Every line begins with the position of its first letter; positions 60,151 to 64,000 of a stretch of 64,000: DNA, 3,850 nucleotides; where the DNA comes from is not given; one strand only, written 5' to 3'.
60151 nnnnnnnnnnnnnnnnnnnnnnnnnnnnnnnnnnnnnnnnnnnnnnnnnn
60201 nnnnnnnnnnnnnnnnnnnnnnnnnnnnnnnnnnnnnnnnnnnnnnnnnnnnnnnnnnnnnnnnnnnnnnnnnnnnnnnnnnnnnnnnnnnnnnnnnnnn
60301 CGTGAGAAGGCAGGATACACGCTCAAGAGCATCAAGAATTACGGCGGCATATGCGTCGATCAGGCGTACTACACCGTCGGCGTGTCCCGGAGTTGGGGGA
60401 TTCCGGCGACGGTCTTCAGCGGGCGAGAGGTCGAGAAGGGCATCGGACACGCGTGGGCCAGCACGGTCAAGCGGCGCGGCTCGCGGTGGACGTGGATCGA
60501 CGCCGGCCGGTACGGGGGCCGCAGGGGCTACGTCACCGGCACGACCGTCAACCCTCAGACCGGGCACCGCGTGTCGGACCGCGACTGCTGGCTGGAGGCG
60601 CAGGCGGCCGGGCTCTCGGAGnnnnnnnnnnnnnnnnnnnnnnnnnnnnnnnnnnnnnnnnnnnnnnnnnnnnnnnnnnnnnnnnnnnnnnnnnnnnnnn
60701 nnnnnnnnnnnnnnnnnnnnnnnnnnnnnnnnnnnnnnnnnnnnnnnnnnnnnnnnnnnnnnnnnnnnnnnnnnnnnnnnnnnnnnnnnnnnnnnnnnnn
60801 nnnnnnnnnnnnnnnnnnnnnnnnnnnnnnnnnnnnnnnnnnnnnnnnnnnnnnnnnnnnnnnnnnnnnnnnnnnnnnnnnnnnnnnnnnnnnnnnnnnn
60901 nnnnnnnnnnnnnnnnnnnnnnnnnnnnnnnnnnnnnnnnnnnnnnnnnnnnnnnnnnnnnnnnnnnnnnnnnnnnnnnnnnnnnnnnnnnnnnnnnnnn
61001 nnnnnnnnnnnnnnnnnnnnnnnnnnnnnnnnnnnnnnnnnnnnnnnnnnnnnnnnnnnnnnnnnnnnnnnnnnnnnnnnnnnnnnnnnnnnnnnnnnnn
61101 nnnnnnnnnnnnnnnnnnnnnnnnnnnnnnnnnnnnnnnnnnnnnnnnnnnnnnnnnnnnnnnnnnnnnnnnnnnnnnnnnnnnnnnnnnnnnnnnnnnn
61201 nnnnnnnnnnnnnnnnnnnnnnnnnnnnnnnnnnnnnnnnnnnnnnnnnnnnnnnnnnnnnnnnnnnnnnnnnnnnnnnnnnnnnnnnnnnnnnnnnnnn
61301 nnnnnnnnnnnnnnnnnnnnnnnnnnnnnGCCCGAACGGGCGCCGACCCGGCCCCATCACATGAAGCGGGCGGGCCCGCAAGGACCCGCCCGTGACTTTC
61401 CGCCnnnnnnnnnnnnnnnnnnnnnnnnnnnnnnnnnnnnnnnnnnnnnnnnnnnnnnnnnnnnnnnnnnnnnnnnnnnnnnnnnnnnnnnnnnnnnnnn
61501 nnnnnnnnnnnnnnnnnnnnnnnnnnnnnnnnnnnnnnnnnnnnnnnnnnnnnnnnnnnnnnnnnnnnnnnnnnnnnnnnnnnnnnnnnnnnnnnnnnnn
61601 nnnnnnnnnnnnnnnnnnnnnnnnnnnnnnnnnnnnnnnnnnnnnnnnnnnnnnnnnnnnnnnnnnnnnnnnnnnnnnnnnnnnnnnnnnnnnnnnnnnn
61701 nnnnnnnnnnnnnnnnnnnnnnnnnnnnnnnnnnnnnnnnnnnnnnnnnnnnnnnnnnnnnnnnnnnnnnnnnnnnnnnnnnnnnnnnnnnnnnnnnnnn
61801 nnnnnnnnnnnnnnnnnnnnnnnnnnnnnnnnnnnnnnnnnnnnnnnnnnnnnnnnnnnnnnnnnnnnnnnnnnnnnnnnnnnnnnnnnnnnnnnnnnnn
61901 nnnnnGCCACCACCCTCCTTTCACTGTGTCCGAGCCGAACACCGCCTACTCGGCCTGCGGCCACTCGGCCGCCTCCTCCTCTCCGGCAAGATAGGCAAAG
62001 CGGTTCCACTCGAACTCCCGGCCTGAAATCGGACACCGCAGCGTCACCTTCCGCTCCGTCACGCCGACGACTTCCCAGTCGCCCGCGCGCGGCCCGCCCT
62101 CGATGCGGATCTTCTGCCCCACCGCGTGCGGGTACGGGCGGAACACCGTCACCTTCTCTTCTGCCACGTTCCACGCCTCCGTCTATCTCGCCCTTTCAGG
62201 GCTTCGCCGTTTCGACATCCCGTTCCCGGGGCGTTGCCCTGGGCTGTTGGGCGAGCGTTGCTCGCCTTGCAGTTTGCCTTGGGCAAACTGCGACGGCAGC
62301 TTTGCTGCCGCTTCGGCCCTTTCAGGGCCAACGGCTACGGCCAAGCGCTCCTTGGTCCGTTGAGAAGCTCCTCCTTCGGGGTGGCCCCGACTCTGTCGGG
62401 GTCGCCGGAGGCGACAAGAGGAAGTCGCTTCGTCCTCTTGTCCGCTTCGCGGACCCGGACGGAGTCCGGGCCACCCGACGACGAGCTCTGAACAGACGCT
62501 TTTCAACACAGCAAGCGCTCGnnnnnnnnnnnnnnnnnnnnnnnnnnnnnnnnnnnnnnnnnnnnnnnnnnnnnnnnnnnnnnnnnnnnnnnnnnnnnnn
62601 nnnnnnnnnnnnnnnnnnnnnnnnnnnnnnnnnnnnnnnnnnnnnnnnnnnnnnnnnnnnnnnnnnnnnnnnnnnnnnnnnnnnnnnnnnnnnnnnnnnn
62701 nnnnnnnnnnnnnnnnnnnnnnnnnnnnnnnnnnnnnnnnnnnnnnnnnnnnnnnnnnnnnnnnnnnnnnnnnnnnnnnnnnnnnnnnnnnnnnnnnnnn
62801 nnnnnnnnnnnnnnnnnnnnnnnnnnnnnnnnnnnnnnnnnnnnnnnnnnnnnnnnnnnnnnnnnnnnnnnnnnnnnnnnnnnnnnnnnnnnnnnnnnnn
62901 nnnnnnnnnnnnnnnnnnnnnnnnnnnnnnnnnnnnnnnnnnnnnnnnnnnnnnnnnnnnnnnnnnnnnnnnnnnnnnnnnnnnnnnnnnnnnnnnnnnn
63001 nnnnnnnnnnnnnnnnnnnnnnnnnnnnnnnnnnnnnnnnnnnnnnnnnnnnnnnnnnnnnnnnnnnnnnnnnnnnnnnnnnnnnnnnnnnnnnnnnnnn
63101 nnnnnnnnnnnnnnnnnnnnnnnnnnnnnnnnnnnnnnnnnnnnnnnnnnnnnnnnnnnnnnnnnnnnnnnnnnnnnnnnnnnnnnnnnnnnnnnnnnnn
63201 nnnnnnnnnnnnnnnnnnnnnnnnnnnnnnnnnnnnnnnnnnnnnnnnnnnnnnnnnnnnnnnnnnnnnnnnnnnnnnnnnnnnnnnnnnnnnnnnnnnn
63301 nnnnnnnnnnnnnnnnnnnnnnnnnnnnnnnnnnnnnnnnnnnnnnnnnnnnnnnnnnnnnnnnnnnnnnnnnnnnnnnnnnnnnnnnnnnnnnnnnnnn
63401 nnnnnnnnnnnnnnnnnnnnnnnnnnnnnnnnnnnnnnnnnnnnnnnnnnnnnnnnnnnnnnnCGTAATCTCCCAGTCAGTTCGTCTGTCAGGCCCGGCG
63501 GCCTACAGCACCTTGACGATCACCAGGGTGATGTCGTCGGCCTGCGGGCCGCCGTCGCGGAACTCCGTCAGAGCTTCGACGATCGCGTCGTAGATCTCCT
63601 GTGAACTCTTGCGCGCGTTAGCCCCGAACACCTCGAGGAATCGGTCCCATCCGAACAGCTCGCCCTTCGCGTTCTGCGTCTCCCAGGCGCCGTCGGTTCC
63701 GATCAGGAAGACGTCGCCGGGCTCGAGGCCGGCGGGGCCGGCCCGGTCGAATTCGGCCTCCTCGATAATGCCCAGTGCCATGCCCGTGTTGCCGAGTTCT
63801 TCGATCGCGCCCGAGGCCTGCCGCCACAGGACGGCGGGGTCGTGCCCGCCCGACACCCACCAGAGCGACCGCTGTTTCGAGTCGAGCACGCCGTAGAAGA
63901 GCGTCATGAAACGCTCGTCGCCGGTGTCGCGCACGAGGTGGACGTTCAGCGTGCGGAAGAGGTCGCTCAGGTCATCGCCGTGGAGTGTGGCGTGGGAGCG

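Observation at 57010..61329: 1440-aa predicted pseudokinase - TM - helical repeat - transglutaminase-like fusion with an internal 60-bp tandem duplication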

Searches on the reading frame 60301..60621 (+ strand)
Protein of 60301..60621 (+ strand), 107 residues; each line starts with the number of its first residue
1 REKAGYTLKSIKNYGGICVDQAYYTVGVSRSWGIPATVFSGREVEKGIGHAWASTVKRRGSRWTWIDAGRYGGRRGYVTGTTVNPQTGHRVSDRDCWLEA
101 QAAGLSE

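Call 55: search_solved_structures(query=window:60301-60621:+, max_evalue=10, show_alignments=5)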
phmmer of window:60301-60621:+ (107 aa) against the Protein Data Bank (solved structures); distinct sequences matched with E-value up to 10: 2.
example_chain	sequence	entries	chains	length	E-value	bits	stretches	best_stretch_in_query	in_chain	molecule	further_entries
3isr_A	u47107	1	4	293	1.5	12.4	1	10-78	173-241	Transglutaminase-like enzymes, putative cysteine protease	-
4fum_A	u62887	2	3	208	2.1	11.8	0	73-94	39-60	Accumulation associated protein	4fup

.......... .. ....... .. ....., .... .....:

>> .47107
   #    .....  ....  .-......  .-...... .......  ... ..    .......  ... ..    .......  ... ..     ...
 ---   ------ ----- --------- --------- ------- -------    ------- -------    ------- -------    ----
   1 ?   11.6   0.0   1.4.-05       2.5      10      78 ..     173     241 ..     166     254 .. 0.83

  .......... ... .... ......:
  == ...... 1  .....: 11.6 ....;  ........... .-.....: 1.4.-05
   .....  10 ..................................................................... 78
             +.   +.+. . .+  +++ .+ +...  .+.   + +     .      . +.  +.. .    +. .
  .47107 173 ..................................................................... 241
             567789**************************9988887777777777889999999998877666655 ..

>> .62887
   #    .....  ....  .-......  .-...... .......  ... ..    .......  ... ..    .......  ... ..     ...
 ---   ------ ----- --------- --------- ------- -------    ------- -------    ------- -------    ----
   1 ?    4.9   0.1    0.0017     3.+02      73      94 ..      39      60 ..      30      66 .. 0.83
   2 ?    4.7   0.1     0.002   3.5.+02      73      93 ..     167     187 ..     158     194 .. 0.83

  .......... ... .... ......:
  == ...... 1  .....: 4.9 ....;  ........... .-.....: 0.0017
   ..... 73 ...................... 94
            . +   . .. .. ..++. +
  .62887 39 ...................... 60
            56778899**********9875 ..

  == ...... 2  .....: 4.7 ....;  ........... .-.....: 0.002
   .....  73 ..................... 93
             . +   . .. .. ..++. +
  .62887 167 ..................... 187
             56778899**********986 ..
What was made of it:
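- Closest known: Transglutaminase-like superfamily PF01841. Same: Cys and Asp align and His lies within 2 residues (call 55).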

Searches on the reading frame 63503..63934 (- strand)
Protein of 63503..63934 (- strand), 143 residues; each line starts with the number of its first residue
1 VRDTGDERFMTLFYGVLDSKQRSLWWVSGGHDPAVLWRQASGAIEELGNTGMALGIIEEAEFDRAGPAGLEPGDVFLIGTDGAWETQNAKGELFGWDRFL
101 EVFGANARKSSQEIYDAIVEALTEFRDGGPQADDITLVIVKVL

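Call 10: search_protein_families(library=pfam, proteins=[window:63503-63934:-], max_evalue=0.001)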
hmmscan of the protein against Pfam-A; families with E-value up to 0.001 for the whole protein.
window:63503-63934:- (143 aa): 1 family
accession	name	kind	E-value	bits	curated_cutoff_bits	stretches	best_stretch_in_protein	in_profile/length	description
PF07228.17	SpoIIE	-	4.8e-32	111.9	25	1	2-142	53-191/192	Stage II sporulation protein E (SpoIIE)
